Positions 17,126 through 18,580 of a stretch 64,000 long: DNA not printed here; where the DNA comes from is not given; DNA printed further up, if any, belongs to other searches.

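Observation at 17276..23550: Flx-Hdr-like six-gene cluster built around an HdrD-type (CCG) subunit rather than HdrBC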

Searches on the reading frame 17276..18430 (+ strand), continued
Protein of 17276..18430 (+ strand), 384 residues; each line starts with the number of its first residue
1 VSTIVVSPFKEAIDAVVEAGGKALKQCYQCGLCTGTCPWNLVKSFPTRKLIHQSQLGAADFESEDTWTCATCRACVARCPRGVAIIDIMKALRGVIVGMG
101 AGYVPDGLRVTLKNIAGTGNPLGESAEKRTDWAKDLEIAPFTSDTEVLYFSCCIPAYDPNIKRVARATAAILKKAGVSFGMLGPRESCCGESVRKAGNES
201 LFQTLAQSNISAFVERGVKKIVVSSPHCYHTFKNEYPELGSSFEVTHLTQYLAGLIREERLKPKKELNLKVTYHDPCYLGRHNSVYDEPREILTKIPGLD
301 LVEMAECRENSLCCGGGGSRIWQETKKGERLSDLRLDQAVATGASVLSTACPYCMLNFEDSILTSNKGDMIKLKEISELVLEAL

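Call 27: search_solved_structures(query=window:17276-18430:+, show_alignments=2, max_evalue=0.001)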
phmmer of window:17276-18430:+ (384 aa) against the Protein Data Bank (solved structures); distinct sequences matched with E-value up to 0.001: 11.
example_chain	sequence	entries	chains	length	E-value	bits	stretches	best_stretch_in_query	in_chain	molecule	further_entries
9ojn_A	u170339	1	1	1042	1.6e-69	237.9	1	61-382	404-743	Iron-sulfur-binding reductase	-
9sfi_E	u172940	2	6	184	3.1e-20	75.7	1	22-127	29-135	H(2)/formate:CoB-CoM heterodisulfide,ferredoxin reductase subunit C2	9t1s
5odc_C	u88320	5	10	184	1.4e-19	73.6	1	22-100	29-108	Heterodisulfide reductase, subunit C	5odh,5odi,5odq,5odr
8rvv_C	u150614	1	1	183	9.1e-18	67.6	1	10-106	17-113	H(2):CoB-CoM heterodisulfide,ferredoxin reductase subunit C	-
8rvu_c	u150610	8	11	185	9.4e-18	67.5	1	10-106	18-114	H(2):CoB-CoM heterodisulfide,ferredoxin reductase subunit C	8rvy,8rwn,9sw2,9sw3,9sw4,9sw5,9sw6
7bkb_C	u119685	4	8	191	3.7e-14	55.7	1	21-121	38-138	CoB--CoM heterodisulfide reductase subunit C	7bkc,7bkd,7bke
5odc_B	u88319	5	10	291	1.9e-06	30.3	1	161-360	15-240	Heterodisulfide reductase, subunit B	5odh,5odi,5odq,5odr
9sfi_C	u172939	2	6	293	2.5e-06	29.9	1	162-360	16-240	H(2)/formate:CoB-CoM heterodisulfide,ferredoxin reductase subunit B2 | Heterodisulfide reductase subunit B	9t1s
8rvv_B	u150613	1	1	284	2.2e-05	26.9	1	243-359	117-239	H(2):CoB-CoM heterodisulfide,ferredoxin reductase subunit B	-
8rvu_b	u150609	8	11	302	2.7e-05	26.5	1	243-360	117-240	H(2):CoB-CoM heterodisulfide,ferredoxin reductase subunit B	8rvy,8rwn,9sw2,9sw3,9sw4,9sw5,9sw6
9sw6_G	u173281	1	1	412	0.00042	22.6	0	26-82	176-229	Polyferredoxin protein MvhB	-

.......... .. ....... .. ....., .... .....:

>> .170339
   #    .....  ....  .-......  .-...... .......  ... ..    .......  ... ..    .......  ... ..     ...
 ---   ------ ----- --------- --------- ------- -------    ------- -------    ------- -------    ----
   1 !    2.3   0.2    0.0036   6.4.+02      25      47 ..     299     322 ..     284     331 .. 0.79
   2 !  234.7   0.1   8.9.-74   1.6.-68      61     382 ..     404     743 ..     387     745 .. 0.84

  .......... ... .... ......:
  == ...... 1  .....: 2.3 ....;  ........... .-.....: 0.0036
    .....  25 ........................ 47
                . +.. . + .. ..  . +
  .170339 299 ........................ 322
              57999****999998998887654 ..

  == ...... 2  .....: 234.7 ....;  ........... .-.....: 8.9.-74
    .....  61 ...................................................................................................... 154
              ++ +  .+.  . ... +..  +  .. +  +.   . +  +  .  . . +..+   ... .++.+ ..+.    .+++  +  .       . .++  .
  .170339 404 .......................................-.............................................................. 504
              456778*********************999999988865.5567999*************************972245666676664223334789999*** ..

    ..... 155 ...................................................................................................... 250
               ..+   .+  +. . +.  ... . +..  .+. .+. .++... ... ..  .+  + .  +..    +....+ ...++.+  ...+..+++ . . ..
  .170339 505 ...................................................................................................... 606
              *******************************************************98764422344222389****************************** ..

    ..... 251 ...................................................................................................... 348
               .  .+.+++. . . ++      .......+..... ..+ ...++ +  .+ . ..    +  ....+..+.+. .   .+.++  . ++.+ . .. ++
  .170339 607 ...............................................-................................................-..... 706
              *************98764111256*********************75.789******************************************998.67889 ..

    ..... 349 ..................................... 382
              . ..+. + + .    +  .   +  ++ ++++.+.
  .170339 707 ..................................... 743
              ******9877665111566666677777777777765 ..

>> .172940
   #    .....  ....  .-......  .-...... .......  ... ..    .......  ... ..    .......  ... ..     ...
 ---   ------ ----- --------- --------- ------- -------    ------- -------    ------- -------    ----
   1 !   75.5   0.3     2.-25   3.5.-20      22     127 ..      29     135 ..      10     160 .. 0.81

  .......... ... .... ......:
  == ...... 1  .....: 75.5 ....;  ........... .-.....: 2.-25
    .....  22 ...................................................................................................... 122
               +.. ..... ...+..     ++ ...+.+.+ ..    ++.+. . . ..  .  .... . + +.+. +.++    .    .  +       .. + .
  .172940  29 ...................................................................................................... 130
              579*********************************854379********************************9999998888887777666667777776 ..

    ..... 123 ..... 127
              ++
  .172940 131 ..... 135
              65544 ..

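Call 39: find_encoding_contigs(protein=P0001, flank=10000, max_places=3)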
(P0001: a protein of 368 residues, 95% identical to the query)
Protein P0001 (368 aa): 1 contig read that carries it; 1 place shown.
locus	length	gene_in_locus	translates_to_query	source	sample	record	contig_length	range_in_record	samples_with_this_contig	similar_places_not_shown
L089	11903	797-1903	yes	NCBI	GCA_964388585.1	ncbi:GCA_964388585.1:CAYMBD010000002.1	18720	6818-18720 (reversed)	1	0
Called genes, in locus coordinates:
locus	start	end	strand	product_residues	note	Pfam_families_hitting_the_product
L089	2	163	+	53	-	?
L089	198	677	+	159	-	PF00072:Response_reg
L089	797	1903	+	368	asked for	PF12838:Fer4_7 (weak), PF13183:Fer4_8, PF13187:Fer4_9, PF13237:Fer4_10 (weak), PF13534:Fer4_17 (weak), PF02754:CCG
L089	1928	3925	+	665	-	PF07992:Pyr_redox_2 (weak), PF01266:DAO (weak), PF12831:FAD_oxidored, PF13450:NAD_binding_8 (weak), PF00037:Fer4 (weak), PF12838:Fer4_7, PF13187:Fer4_9 (weak), PF13237:Fer4_10 (weak), +9 more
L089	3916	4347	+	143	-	PF02662:FlpD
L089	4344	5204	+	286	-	PF00037:Fer4 (faint), PF12797:Fer4_2 (faint)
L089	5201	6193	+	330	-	PF13187:Fer4_9 (faint), PF13746:Fer4_18 (faint), PF00037:Fer4 (faint), PF12797:Fer4_2 (faint), PF13237:Fer4_10 (faint), PF12838:Fer4_7 (weak), PF13183:Fer4_8 (weak), PF17179:Fer4_22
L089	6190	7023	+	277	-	PF00970:FAD_binding_6, PF00175:NAD_binding_1, PF10418:DHODB_Fe-S_bind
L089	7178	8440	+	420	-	PF00512:HisKA, PF02518:HATPase_c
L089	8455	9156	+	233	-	PF00072:Response_reg, PF00486:Trans_reg_C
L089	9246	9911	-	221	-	PF00072:Response_reg, PF08281:Sigma70_r4_2 (faint), PF00196:GerE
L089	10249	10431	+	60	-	-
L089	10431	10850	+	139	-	-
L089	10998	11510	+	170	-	PF01257:2Fe-2S_thioredx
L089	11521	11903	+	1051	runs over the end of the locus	PF01257:2Fe-2S_thioredx, PF01512:Complex1_51K, PF10589:NADH_4Fe-4S, PF14691:Fer4_20, PF01266:DAO (weak), PF07992:Pyr_redox_2, PF13450:NAD_binding_8 (weak), PF13738:Pyr_redox_3 (weak), +1 more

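Call 40: find_encoding_contigs(protein=P0002, flank=10000, max_places=3)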
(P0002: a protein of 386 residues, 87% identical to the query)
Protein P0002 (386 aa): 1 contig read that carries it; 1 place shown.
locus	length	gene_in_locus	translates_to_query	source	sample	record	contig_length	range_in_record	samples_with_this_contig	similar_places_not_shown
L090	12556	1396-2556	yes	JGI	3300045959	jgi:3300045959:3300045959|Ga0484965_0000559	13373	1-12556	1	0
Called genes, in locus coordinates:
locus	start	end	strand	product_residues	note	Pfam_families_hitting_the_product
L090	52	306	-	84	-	-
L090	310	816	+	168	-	PF13581:HATPase_c_2 (weak), PF02518:HATPase_c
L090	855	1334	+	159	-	PF00072:Response_reg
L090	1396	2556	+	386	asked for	PF25160:LdpA_Fe-S-bd (faint), PF13183:Fer4_8, PF13237:Fer4_10 (weak), PF12838:Fer4_7 (weak), PF13187:Fer4_9, PF13534:Fer4_17 (weak), PF02754:CCG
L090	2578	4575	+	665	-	PF07992:Pyr_redox_2 (weak), PF01266:DAO (weak), PF12831:FAD_oxidored, PF13450:NAD_binding_8 (weak), PF00037:Fer4 (weak), PF12838:Fer4_7, PF13187:Fer4_9 (weak), PF14697:Fer4_21, +10 more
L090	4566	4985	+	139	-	PF02662:FlpD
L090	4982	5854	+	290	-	PF13187:Fer4_9 (faint), PF00037:Fer4 (faint), PF12797:Fer4_2 (faint)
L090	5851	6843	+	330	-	PF13187:Fer4_9 (faint), PF00037:Fer4 (faint), PF13746:Fer4_18 (faint), PF12838:Fer4_7 (weak), PF13183:Fer4_8 (weak), PF17179:Fer4_22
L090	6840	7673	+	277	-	PF00970:FAD_binding_6 (weak), PF00175:NAD_binding_1, PF10418:DHODB_Fe-S_bind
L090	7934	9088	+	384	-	PF00512:HisKA, PF02518:HATPase_c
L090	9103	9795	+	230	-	PF00072:Response_reg, PF00486:Trans_reg_C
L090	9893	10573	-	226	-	PF00072:Response_reg, PF08281:Sigma70_r4_2 (weak), PF00196:GerE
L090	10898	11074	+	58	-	-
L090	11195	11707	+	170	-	PF01257:2Fe-2S_thioredx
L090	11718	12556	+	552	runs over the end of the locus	?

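Call 68: search_protein_families(library=pfam, proteins=[L028:7226-9205:+, L054:1017-1559:+, L057:14842-15537:+, L029:15018-16946:+, L019:17627-18241:+, L038:12429-15152:+, L038:11150-11962:+], max_evalue=0.00001)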
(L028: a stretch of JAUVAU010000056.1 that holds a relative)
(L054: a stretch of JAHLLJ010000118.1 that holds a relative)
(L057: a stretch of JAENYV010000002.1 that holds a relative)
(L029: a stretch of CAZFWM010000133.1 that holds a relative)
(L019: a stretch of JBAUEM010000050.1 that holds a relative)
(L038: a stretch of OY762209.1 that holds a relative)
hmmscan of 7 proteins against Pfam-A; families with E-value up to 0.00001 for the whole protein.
L028:7226-9205:+ (659 aa): 2 families
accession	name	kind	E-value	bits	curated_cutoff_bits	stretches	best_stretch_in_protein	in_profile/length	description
PF02730.20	AFOR_N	-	9.3e-70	234.9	29.8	1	10-206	4-199/199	Aldehyde ferredoxin oxidoreductase, N-terminal domain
PF01314.23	AFOR_C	-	1.3e-63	215.9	27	1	237-637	14-385/385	Aldehyde ferredoxin oxidoreductase, domains 2 & 3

L054:1017-1559:+ (180 aa): 0 families

L057:14842-15537:+ (231 aa): 2 families
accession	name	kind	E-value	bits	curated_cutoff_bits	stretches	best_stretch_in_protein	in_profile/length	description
PF02662.21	FlpD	-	6.3e-37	126.8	22.3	1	1-109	16-123/123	Methyl-viologen-reducing hydrogenase, delta subunit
PF01022.26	HTH_5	-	6.4e-06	26.4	22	0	180-211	6-37/47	Bacterial regulatory protein, arsR family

L029:15018-16946:+ (642 aa): 9 families
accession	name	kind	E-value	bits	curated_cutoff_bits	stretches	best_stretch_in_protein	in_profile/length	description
PF01512.22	Complex1_51K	-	1.2e-43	149.1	31.2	1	179-350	1-149/150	Nuo51 FMN-binding domain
PF10589.14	NADH_4Fe-4S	-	4.7e-32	110.2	23.5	1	461-545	1-85/85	NADH-ubiquinone oxidoreductase-F iron-sulfur binding region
PF14697.11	Fer4_21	-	2.8e-09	37.4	35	1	563-610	2-52/59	4Fe-4S dicluster domain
PF00037.32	Fer4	-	2.5e-08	33.8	21.1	1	593-611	2-20/24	4Fe-4S binding domain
PF13237.11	Fer4_10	-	3.7e-08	33.6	25.5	1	563-610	3-53/53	4Fe-4S dicluster domain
PF10531.15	SLBB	-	2.5e-07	30.8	27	1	374-422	2-53/55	SLBB domain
PF13187.11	Fer4_9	-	7.6e-07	29.5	27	1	568-612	1-50/52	4Fe-4S dicluster domain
PF12838.12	Fer4_7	-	9e-07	29.7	27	1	568-611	1-50/52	4Fe-4S dicluster domain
PF01257.25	2Fe-2S_thioredx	-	5.3e-06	26.8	24.8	0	22-100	62-142/145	Thioredoxin-like [2Fe-2S] ferredoxin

L019:17627-18241:+ (204 aa): 3 families
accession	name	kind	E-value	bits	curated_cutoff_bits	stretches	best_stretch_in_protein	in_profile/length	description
PF13510.11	Fer2_4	-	5.3e-21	74.9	22.8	1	3-80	3-81/82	2Fe-2S iron-sulfur cluster binding domain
PF12838.12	Fer4_7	-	7.1e-09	36.4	27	1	125-180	2-52/52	4Fe-4S dicluster domain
PF00111.32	Fer2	-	1.6e-08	34.8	21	1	8-56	3-49/77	2Fe-2S iron-sulfur cluster binding domain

L038:12429-15152:+ (907 aa): 7 families
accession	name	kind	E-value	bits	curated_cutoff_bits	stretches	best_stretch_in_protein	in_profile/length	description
PF07992.20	Pyr_redox_2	-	1.7e-15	57.7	26.1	1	482-607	4-126/291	Pyridine nucleotide-disulphide oxidoreductase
PF12838.12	Fer4_7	-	7.8e-09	36.3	27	1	831-879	1-52/52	4Fe-4S dicluster domain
PF00037.32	Fer4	-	5.1e-07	29.7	21.1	0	826-848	2-24/24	4Fe-4S binding domain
PF13450.12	NAD_binding_8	-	6.5e-07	30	21.9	1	483-522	1-40/68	NAD(P)-binding Rossmann-like domain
PF14697.11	Fer4_21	-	1.9e-06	28.3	35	1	826-881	2-58/59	4Fe-4S dicluster domain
PF00890.30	FAD_binding_2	-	3.7e-06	26.9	20.4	1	481-515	2-36/414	FAD binding domain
PF12831.13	FAD_oxidored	-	4.2e-06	26.8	27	1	482-517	3-38/416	FAD dependent oxidoreductase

L038:11150-11962:+ (270 aa): 1 family
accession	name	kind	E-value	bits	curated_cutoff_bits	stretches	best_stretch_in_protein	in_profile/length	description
PF02634.21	FdhD-NarQ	-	7.6e-65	219.4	27.2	1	41-265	2-236/237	FdhD/NarQ family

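Call 72: search_protein_families(library=pfam, proteins=[L012:5292-6542:+, L012:6505-8028:+, L012:7988-9013:+, L012:16011-18569:+, L012:18639-19793:+, L069:17237-18082:+, L069:18079-19260:+, L069:19300-20307:+, L069:6229-6951:+, L069:7017-7865:+], max_evalue=0.0001)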
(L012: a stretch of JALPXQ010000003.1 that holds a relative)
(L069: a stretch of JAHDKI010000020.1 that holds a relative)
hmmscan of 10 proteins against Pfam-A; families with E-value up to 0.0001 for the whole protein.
L012:5292-6542:+ (416 aa): 5 families
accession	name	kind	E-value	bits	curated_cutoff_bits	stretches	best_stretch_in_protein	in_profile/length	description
PF18133.7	HydF_tetramer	-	7.3e-45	152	22.6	1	286-400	4-118/118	Hydrogen maturase F tetramerization domain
PF18128.7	HydF_dimer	-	4.7e-37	126.5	23.4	1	182-280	1-99/99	Hydrogen maturase F dimerization domain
PF01926.29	MMR_HSR1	-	4.2e-21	75.6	21.9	1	11-125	1-113/113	50S ribosome-binding GTPase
PF00350.29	Dynamin_N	-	1e-06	29.4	27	0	12-44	1-33/168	Dynamin family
PF02421.24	FeoB_N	-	9.6e-06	25.6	27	1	11-131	2-120/156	Ferrous iron transport protein B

L012:6505-8028:+ (507 aa): 2 families
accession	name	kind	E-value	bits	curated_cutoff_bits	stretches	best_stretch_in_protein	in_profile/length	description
PF06968.18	BATS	-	2.3e-15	57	22.2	1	306-414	1-87/88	Biotin and Thiamin Synthesis associated domain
PF04055.27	Radical_SAM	-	6.8e-13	49.6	29.5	1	118-277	3-154/166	Radical SAM superfamily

L012:7988-9013:+ (341 aa): 1 family
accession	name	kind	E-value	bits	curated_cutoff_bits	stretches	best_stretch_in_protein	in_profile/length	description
PF04055.27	Radical_SAM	-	1.1e-21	78.2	29.5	1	51-211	1-165/166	Radical SAM superfamily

L012:16011-18569:+ (852 aa): 1 family
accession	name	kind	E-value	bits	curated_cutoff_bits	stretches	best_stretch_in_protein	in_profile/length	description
PF00496.27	SBP_bac_5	-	1.6e-14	54.2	32.4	1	45-281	148-351/368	Bacterial extracellular solute-binding proteins, family 5 Middle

L012:18639-19793:+ (384 aa): 1 family
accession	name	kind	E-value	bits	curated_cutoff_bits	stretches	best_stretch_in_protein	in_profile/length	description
PF00528.27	BPD_transp_1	-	1e-23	84.4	26.4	1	176-377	4-183/184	Binding-protein-dependent transport system inner membrane component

L069:17237-18082:+ (281 aa): 3 families
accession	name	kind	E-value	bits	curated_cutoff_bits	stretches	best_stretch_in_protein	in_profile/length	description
PF01592.21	NifU_N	-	2.6e-50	170.2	22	1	11-129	2-122/127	NifU-like N terminal domain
PF01106.22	NifU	-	4.7e-22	78.3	27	1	211-277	1-67/67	NifU-like domain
PF04324.20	Fer2_BFD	-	1.5e-21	76.9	26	1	139-188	1-49/50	BFD-like [2Fe-2S] binding domain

L069:18079-19260:+ (393 aa): 2 families
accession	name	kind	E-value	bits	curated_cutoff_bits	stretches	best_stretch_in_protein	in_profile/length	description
PF00266.25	Aminotran_5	-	1e-96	324.6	21.5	1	4-363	1-369/371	Aminotransferase class-V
PF01212.27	Beta_elim_lyase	-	1.5e-10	41.4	27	1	46-275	33-270/288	Beta-eliminating lyase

L069:19300-20307:+ (335 aa): 1 family
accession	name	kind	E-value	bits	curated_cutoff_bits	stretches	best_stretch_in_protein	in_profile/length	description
PF00132.30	Hexapep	-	5.8e-09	35.7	27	1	213-248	2-35/36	Bacterial transferase hexapeptide (six repeats)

L069:6229-6951:+ (240 aa): 5 families
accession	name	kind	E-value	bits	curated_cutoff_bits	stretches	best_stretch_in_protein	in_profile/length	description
PF13187.11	Fer4_9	-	3.1e-09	37.1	27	1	84-142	1-50/52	4Fe-4S dicluster domain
PF13183.11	Fer4_8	-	7e-09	36.5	27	1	82-143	2-68/68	4Fe-4S dicluster domain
PF13534.11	Fer4_17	-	1.6e-08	35.4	22.2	1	84-144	1-61/61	4Fe-4S dicluster domain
PF13237.11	Fer4_10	-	7.5e-06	26.2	25.5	0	83-140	7-53/53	4Fe-4S dicluster domain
PF12838.12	Fer4_7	-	1.2e-05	26.1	27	1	85-142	2-51/52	4Fe-4S dicluster domain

L069:7017-7865:+ (282 aa): 1 family
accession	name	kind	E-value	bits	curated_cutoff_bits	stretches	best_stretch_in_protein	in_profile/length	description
PF02754.22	CCG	-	1.1e-20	73.9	20.6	2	3-84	1-84/85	Cysteine-rich domain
